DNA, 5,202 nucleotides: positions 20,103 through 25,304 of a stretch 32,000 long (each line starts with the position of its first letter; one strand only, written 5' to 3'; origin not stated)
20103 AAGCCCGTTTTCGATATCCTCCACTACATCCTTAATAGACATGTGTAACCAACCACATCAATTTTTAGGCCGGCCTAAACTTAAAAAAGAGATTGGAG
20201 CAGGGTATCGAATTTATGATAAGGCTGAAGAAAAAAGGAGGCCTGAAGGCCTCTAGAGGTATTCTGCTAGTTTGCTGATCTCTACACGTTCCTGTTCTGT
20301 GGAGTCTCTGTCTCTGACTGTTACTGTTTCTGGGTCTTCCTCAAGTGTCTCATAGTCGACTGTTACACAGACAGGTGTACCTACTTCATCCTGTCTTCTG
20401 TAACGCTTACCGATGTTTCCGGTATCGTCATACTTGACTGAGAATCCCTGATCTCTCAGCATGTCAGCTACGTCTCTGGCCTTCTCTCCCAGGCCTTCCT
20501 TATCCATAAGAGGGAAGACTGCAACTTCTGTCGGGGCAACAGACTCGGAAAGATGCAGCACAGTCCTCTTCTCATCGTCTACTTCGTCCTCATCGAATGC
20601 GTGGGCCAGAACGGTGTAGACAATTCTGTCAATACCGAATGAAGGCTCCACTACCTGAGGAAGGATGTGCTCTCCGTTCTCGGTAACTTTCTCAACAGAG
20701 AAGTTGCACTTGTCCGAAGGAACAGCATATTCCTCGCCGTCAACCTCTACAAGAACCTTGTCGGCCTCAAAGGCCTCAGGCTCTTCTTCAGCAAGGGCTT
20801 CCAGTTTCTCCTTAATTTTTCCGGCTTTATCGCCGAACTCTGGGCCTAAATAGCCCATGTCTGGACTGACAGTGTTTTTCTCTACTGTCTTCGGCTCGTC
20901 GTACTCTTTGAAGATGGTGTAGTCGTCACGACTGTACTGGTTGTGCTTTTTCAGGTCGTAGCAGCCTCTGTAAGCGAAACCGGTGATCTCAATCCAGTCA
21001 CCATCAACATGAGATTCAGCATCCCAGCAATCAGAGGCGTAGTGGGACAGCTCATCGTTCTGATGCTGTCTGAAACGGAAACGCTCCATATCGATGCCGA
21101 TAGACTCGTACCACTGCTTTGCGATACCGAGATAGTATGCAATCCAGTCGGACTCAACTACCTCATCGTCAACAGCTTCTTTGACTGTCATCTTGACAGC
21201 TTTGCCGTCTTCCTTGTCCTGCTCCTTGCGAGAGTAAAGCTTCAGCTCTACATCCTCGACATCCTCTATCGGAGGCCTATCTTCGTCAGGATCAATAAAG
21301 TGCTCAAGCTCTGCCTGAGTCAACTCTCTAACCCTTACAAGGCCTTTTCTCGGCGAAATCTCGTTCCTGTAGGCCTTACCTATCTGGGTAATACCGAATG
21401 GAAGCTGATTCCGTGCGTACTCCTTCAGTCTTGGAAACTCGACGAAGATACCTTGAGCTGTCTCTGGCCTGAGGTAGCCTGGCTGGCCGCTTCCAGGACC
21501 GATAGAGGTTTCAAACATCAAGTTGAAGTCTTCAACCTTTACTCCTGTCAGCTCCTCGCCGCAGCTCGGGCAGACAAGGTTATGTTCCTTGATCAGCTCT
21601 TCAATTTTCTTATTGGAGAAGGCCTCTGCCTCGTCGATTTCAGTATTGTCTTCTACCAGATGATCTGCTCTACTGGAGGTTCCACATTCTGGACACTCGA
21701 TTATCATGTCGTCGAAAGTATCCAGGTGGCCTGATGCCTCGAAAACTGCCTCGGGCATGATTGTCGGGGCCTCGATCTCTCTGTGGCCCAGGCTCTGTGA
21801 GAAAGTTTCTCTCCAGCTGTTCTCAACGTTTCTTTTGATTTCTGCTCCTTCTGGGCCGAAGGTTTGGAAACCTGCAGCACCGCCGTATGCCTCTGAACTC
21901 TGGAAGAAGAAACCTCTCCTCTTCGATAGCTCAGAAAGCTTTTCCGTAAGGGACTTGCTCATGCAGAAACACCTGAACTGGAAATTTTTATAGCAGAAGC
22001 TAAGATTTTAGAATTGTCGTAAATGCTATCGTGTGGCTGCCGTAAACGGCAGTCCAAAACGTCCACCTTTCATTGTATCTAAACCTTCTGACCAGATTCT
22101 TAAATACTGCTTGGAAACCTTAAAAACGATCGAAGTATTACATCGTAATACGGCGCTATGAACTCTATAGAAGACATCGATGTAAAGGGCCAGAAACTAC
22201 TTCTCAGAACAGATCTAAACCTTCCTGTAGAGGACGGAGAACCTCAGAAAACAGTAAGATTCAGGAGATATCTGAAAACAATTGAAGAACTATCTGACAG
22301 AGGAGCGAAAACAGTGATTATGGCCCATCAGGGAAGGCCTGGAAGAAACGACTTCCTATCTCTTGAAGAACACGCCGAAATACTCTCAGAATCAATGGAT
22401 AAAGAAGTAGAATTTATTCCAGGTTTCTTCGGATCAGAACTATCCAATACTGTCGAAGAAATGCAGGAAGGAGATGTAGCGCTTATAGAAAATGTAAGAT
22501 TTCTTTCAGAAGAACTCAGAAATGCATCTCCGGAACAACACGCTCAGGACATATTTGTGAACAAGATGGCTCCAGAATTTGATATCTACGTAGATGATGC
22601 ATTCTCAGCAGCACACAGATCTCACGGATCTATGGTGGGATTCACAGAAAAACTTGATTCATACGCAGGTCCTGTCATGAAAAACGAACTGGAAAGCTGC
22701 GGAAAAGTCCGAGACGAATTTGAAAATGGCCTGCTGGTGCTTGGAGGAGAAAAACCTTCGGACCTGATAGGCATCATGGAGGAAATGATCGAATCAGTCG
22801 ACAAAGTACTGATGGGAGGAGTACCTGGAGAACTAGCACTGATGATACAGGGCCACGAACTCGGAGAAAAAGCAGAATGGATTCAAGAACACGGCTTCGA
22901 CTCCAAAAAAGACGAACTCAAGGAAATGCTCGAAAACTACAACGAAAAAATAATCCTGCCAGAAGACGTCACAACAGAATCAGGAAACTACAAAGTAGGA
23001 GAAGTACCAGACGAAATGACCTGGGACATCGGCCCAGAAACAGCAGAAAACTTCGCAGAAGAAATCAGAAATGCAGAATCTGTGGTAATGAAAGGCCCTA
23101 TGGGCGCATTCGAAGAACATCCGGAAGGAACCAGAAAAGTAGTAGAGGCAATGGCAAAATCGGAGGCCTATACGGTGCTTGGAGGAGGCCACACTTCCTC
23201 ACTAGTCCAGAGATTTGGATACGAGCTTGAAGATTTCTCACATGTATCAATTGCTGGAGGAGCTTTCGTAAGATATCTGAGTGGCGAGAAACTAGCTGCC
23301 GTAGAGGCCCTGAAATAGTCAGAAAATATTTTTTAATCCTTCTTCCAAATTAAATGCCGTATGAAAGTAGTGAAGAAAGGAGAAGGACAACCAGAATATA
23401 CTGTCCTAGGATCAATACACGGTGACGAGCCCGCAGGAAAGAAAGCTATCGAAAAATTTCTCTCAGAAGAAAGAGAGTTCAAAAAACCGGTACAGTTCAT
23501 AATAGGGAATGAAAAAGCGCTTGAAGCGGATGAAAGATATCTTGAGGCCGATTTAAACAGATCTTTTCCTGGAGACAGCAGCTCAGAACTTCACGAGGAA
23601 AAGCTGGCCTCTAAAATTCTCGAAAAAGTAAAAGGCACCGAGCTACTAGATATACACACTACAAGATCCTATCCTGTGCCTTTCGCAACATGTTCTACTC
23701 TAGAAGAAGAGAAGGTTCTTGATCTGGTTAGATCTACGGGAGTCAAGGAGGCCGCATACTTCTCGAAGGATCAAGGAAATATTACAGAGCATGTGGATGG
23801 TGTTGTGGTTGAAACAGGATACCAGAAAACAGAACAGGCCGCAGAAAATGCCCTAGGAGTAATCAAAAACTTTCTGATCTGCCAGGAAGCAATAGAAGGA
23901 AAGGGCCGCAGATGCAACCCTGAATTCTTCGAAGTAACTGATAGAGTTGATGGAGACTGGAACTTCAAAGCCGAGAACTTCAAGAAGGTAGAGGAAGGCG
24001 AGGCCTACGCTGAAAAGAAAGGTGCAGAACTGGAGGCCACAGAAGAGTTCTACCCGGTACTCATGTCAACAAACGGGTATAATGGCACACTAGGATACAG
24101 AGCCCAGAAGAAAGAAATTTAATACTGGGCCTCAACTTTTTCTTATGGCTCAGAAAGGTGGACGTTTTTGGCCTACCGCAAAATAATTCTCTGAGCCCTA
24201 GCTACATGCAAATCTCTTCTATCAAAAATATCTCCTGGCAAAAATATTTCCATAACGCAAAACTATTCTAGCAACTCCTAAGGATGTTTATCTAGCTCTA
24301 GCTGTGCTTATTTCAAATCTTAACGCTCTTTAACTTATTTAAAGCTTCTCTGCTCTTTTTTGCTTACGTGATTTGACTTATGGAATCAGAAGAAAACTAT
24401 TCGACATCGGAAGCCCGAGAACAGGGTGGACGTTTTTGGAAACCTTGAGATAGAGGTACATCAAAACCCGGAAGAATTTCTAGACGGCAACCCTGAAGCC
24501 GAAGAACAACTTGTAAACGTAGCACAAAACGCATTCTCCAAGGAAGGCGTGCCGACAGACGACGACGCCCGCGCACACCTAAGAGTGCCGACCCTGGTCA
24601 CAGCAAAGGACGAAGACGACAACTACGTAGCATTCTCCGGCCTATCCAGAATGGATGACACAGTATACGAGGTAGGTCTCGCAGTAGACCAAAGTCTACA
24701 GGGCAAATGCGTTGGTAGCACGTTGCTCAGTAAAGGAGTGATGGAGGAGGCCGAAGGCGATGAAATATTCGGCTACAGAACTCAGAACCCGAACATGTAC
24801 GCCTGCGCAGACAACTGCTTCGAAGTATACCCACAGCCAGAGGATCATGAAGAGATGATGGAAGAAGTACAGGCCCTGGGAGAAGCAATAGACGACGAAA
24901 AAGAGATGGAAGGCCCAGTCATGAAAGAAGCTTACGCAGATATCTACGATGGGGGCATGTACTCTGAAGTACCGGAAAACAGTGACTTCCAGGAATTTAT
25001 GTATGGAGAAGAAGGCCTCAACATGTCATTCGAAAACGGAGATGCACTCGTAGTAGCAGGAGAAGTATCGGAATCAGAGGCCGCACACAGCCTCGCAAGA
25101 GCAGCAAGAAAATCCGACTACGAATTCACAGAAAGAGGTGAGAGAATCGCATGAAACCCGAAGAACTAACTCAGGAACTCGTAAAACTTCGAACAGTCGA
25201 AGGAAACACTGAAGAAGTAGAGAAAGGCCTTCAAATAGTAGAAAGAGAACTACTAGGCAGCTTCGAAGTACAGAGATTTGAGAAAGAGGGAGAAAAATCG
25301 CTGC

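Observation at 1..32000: AGGCCT is a highly iterated palindrome (HIP1-like), about 15-fold over-represented in genes of both strands, all codon phases and spacers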

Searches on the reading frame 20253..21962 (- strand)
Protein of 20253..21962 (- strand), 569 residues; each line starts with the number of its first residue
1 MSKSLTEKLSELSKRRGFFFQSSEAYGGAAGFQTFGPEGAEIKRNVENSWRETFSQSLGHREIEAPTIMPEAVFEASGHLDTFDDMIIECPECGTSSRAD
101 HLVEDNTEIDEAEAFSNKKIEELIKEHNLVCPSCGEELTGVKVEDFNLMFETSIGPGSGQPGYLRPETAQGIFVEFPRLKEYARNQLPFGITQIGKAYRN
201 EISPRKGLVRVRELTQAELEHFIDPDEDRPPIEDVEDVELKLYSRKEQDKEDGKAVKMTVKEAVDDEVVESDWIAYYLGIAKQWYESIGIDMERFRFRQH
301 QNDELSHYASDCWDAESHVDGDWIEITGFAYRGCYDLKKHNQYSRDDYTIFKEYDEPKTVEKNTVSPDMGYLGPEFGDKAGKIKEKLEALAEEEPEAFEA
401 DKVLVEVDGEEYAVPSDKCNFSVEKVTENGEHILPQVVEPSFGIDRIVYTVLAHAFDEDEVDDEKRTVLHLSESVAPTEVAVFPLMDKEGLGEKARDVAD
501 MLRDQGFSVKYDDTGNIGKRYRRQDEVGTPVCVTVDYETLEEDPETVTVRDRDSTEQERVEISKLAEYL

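Call 7: search_protein_families(library=ncbifam, proteins=[window:20253-21962:-])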
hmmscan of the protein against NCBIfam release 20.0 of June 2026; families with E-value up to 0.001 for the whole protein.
window:20253-21962:- (569 aa): 8 families
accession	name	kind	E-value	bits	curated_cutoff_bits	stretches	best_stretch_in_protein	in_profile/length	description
TIGR00389.1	glyS_dimeric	equivalog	7.1e-196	652.1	243.3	1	6-569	3-561/565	glycine--tRNA ligase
NF003211.1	PRK04173.1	equivalog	1.9e-180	600.6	312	1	7-569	2-454/454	glycine--tRNA ligase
NF011484.0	PRK14894.1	equivalog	3.7e-86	289.4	1050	4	460-569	417-533/539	glycine--tRNA ligase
NF006625.0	PRK09194.1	equivalog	1.6e-17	63.6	558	2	442-568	440-557/559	proline--tRNA ligase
TIGR00418.1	thrS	equivalog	7.2e-16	58.2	383.65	2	475-567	470-559/565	threonine--tRNA ligase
NF008979.1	PRK12325.1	exception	3.8e-15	55.7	550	1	440-567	315-434/437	proline--tRNA ligase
TIGR00408.1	proS_fam_I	equivalog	3.2e-12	46.1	437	1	423-567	237-375/475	proline--tRNA ligase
TIGR00409.1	proS_fam_II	equivalog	2.7e-11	43.1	306.7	1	469-568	465-564/568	proline--tRNA ligase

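Call 83: list_cluster_members(proteins=[window:20253-21962:-, window:10488-13031:-, window:29559-31205:+, window:2306-3568:-, window:6684-8582:-])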
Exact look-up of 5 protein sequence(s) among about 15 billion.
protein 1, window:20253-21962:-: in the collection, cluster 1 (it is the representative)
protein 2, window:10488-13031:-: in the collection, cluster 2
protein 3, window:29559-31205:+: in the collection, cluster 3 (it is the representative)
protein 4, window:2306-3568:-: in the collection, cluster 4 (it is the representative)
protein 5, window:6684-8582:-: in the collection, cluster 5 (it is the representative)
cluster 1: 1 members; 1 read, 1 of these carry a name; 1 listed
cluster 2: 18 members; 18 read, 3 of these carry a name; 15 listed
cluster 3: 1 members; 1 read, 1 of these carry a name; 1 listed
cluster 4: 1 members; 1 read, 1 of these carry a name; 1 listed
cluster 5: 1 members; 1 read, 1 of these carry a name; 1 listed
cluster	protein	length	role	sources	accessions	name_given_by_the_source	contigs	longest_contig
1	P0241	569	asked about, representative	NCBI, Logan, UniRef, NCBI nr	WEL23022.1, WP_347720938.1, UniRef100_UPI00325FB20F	glycine--tRNA ligase [Candidatus Nanohalovita haloferacivicina] | glycine--tRNA ligase n=1 Tax=Candidatus Nanohalovita haloferacivicina TaxID=2978046 ... | Glycyl-tRNA synthetase [Candidatus Nanohalobia archaeon BNXNv]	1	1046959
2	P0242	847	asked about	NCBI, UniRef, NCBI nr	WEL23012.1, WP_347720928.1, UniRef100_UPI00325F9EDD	chromosome segregation SMC family protein [Candidatus Nanohalovita haloferacivicina] | chromosome segregation SMC family protein n=1 Tax=Candidatus Nanohalovita ... | Chromosome segregation ATPase [Candidatus Nanohalobia archaeon BNXNv]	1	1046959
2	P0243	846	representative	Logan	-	-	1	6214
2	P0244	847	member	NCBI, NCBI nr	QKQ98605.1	AAA family ATPase [Candidatus Nanohaloarchaea archaeon]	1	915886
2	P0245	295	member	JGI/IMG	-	chromosome segregation protein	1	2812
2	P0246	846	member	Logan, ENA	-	-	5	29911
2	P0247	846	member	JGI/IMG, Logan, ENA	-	-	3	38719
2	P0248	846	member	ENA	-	-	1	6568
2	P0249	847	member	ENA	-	-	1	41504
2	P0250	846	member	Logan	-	-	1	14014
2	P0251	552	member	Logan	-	-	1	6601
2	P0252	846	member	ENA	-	-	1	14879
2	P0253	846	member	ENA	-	-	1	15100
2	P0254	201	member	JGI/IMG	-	-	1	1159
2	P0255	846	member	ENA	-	-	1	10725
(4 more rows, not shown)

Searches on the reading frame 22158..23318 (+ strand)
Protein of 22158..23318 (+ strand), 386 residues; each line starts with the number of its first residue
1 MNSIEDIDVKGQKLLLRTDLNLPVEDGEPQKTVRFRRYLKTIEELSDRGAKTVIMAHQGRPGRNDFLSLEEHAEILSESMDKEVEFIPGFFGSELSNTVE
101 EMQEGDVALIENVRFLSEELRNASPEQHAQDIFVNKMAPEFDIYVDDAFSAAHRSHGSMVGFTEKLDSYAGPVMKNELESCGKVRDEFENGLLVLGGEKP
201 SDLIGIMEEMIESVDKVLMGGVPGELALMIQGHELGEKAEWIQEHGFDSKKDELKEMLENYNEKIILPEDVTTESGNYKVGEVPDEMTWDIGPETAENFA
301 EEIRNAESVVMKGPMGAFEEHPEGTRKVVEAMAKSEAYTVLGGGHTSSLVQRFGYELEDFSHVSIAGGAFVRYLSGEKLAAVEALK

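Call 7: search_protein_families(library=ncbifam, proteins=[window:22158-23318:+])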
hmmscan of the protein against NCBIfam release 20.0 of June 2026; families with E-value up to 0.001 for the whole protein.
window:22158-23318:+ (386 aa): 1 family
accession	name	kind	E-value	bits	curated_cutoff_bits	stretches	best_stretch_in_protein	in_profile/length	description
NF010569.0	PRK13962.1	equivalog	4.7e-82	276.2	883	1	2-385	4-391/645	bifunctional phosphoglycerate kinase/triosephosphate isomerase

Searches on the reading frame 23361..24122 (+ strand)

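Call 7: search_protein_families(library=ncbifam, proteins=[window:23361-24122:+])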
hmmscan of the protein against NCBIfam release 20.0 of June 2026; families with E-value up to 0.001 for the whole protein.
window:23361-24122:+ (253 aa): 3 families
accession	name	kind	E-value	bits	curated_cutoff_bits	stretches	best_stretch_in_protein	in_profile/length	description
NF002601.0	PRK02259.1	equivalog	8.3e-13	48.1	180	1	14-103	8-110/293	aspartoacylase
NF003706.0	PRK05324.1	subfamily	1.2e-09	37.7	170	1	17-89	56-133/336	succinylglutamate desuccinylase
TIGR03242.1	arg_catab_astE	equivalog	1.9e-06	27.4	305.65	1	17-89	48-125/319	succinylglutamate desuccinylase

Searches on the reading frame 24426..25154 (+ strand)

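Call 39: search_protein_families(library=pfam, max_evalue=0.01, proteins=[window:24426-25154:+])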
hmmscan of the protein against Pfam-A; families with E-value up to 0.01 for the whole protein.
window:24426-25154:+ (242 aa): 2 families
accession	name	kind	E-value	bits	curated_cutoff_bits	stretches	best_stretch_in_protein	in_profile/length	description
PF00583.31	Acetyltransf_1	-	9.5e-05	23.1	20.7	1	53-112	31-91/116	Acetyltransferase (GNAT) family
PF13508.13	Acetyltransf_7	-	0.0022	18.8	27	1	61-110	9-57/84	Acetyltransferase (GNAT) domain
